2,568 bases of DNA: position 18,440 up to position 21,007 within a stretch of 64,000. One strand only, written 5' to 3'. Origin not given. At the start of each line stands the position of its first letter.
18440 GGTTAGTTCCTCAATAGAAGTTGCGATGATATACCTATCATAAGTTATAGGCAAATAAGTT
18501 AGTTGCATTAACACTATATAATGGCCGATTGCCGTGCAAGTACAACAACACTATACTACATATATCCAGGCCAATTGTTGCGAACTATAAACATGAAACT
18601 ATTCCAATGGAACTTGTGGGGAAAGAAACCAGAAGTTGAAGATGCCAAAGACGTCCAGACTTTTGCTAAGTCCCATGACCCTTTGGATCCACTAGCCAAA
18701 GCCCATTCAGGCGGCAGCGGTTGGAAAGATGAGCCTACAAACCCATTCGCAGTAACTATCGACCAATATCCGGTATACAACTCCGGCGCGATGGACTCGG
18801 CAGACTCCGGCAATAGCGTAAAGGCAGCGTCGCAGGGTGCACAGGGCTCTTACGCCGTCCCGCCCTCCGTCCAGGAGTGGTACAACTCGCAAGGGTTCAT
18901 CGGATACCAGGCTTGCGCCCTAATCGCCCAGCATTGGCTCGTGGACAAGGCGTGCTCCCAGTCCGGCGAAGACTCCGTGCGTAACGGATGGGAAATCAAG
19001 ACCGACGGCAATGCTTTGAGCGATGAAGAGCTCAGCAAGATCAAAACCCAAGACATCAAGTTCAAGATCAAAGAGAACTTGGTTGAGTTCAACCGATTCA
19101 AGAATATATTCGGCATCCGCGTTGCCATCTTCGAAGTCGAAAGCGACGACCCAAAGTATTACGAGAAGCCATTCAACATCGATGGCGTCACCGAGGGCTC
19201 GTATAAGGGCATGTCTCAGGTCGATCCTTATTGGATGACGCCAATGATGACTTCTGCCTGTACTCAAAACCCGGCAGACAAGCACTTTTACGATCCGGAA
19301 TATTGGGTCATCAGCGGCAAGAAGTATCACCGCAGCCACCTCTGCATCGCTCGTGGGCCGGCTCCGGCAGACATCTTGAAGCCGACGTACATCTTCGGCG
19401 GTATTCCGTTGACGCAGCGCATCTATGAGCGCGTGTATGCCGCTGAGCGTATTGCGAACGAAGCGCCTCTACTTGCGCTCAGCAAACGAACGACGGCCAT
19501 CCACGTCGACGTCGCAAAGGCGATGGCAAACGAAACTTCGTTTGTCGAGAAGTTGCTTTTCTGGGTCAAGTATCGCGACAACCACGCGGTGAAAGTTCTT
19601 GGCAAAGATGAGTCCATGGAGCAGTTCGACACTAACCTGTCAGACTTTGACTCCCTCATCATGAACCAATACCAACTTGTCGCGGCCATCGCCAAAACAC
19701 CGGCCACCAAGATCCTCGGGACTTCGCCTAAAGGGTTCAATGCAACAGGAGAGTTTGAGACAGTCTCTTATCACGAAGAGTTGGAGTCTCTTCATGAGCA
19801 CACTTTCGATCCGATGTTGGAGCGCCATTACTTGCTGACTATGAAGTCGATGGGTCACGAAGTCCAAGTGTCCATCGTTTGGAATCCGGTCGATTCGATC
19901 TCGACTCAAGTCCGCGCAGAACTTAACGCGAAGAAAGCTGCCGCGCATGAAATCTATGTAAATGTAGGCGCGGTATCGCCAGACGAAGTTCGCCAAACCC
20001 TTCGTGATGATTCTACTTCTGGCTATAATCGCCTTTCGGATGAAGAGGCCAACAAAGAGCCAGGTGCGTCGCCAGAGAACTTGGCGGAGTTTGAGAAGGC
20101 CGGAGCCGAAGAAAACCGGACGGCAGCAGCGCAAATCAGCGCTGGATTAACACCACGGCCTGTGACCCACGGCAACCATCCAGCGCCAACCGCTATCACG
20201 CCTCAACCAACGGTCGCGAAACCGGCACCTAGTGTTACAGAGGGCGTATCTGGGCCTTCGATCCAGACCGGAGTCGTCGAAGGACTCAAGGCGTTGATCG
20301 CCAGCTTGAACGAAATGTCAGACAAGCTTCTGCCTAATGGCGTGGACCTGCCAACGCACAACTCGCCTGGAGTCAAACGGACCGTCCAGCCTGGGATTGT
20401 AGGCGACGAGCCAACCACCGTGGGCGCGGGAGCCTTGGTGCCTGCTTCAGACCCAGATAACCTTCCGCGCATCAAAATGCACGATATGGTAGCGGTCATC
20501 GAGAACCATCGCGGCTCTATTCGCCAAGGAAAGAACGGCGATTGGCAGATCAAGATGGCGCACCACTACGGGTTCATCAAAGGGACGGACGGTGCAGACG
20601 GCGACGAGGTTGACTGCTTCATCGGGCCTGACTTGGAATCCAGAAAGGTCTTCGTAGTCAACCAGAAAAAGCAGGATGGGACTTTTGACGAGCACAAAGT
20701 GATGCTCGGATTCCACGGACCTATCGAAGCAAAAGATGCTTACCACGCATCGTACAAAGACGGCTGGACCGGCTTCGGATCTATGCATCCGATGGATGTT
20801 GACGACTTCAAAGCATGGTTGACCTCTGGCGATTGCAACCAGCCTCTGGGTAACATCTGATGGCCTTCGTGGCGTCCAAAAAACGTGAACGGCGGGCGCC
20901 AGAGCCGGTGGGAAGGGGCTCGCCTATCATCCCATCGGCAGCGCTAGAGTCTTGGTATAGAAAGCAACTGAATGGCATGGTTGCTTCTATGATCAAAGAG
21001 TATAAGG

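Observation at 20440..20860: Portal protein carries a C-terminal inorganic-pyrophosphatase-like domain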

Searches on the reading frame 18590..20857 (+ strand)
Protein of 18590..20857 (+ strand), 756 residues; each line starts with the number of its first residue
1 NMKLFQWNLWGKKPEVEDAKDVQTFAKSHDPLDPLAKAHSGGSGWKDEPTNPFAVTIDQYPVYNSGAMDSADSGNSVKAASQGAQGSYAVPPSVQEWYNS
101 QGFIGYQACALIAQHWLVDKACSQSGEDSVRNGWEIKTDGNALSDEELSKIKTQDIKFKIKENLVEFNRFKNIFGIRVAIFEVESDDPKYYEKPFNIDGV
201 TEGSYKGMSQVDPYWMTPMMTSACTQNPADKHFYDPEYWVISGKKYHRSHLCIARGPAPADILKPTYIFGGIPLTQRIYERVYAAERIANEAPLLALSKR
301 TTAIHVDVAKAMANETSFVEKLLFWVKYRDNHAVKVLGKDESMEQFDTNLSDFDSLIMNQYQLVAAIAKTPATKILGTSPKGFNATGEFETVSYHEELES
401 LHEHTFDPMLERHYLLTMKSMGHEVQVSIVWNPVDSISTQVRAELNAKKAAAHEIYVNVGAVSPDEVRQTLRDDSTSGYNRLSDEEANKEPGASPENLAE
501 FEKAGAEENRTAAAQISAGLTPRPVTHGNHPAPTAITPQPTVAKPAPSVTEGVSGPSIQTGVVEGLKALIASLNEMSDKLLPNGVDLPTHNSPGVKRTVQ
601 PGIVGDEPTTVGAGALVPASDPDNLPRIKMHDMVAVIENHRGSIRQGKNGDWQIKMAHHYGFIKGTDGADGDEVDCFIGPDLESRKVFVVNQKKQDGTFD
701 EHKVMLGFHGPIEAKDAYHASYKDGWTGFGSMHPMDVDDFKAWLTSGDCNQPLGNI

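Call 3: search_protein_families(library=pfam, proteins=[window:18590-20857:+], max_evalue=1)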
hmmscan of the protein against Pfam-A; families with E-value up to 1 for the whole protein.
window:18590-20857:+ (756 aa): 3 families
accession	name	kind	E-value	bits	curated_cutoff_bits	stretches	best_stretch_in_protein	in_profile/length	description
PF06381.16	Phage_portal_3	-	6.4e-85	285.4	33.8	1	106-454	1-356/357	Phage portal protein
PF18823.6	InPase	-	9.5e-42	142.5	26.8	1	627-744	13-134/135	Inorganic Pyrophosphatase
PF00719.24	Pyrophosphatase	-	0.054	13.8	23.5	1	643-678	21-56/153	Inorganic pyrophosphatase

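Call 5: search_protein_families(library=phrogs, proteins=[window:18590-20857:+], max_evalue=0.01)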
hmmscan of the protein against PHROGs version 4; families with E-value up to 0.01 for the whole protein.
window:18590-20857:+ (756 aa): 16 families
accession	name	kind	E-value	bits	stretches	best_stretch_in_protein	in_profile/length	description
phrog_4660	-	head and packaging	0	1158.6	1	18-755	20-764/765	minor head protein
phrog_146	-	head and packaging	6.8e-82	277.2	1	68-512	24-470/587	portal protein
phrog_15528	-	head and packaging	1.5e-39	137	1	96-529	54-502/794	portal protein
phrog_4272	-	unknown function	6.5e-33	115.1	1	627-754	136-265/764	-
phrog_30335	-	unknown function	4.8e-30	104.5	1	627-755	772-903/2900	-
phrog_10089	-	moron, auxiliary metabolic gene and host takeover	2.4e-25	88.6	1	627-752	899-1030/4647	DarB-like antirestriction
phrog_938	-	lysis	2.6e-25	88.8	1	626-753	1510-1645/2185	endolysin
phrog_5143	-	unknown function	7.6e-25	87.2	1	627-744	726-849/2204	-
phrog_37402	-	unknown function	1.4e-24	86.4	1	633-747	1119-1242/2639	-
phrog_20705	-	head and packaging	7.1e-22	78.4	1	628-748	33-158/690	virion structural protein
phrog_33607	-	unknown function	7.4e-22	78.9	1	632-749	115-233/287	-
phrog_29900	-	unknown function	3e-21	76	1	627-744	779-902/1028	-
phrog_30637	-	unknown function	4.6e-20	72.1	1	243-492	2-258/1119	-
phrog_12751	-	unknown function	1.4e-09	38.5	1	274-504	14-253/283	-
phrog_220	-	head and packaging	0.00036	19.6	0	339-394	298-353/1338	minor head protein and DNA pilot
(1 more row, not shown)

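Call 6: search_protein_families(library=ncbifam, proteins=[window:18590-20857:+], max_evalue=0.1)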
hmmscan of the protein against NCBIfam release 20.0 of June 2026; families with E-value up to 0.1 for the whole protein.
window:18590-20857:+ (756 aa): 2 families
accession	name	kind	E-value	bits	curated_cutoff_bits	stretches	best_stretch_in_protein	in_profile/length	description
TIGR01555.1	phge_rel_HI1409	hypoth_equivalog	5.6e-21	74.9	196.25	1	110-475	35-399/404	phage-associated protein, HI1409 family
NF033847.1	MCP_Sipho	equivalog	0.031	13.5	75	1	440-584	46-184/549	major capsid protein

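Call 12: search_solved_structures(query=window:18590-20857:+, max_evalue=0.01, show_alignments=2)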
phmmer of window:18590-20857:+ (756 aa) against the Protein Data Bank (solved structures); distinct sequences matched with E-value up to 0.01: 4.
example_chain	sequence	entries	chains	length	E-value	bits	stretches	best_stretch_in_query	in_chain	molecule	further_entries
9b41_L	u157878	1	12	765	1.6e-296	988.9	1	23-754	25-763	gp19 Portal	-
8fvh_O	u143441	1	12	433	1.4e-217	727.8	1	91-510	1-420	E217 portal protein gp19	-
8hds_A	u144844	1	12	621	3.1e-14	55.5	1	114-540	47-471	Pam3 portal protein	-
7kln_A1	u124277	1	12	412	9.6e-06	27.4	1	230-409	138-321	Portal protein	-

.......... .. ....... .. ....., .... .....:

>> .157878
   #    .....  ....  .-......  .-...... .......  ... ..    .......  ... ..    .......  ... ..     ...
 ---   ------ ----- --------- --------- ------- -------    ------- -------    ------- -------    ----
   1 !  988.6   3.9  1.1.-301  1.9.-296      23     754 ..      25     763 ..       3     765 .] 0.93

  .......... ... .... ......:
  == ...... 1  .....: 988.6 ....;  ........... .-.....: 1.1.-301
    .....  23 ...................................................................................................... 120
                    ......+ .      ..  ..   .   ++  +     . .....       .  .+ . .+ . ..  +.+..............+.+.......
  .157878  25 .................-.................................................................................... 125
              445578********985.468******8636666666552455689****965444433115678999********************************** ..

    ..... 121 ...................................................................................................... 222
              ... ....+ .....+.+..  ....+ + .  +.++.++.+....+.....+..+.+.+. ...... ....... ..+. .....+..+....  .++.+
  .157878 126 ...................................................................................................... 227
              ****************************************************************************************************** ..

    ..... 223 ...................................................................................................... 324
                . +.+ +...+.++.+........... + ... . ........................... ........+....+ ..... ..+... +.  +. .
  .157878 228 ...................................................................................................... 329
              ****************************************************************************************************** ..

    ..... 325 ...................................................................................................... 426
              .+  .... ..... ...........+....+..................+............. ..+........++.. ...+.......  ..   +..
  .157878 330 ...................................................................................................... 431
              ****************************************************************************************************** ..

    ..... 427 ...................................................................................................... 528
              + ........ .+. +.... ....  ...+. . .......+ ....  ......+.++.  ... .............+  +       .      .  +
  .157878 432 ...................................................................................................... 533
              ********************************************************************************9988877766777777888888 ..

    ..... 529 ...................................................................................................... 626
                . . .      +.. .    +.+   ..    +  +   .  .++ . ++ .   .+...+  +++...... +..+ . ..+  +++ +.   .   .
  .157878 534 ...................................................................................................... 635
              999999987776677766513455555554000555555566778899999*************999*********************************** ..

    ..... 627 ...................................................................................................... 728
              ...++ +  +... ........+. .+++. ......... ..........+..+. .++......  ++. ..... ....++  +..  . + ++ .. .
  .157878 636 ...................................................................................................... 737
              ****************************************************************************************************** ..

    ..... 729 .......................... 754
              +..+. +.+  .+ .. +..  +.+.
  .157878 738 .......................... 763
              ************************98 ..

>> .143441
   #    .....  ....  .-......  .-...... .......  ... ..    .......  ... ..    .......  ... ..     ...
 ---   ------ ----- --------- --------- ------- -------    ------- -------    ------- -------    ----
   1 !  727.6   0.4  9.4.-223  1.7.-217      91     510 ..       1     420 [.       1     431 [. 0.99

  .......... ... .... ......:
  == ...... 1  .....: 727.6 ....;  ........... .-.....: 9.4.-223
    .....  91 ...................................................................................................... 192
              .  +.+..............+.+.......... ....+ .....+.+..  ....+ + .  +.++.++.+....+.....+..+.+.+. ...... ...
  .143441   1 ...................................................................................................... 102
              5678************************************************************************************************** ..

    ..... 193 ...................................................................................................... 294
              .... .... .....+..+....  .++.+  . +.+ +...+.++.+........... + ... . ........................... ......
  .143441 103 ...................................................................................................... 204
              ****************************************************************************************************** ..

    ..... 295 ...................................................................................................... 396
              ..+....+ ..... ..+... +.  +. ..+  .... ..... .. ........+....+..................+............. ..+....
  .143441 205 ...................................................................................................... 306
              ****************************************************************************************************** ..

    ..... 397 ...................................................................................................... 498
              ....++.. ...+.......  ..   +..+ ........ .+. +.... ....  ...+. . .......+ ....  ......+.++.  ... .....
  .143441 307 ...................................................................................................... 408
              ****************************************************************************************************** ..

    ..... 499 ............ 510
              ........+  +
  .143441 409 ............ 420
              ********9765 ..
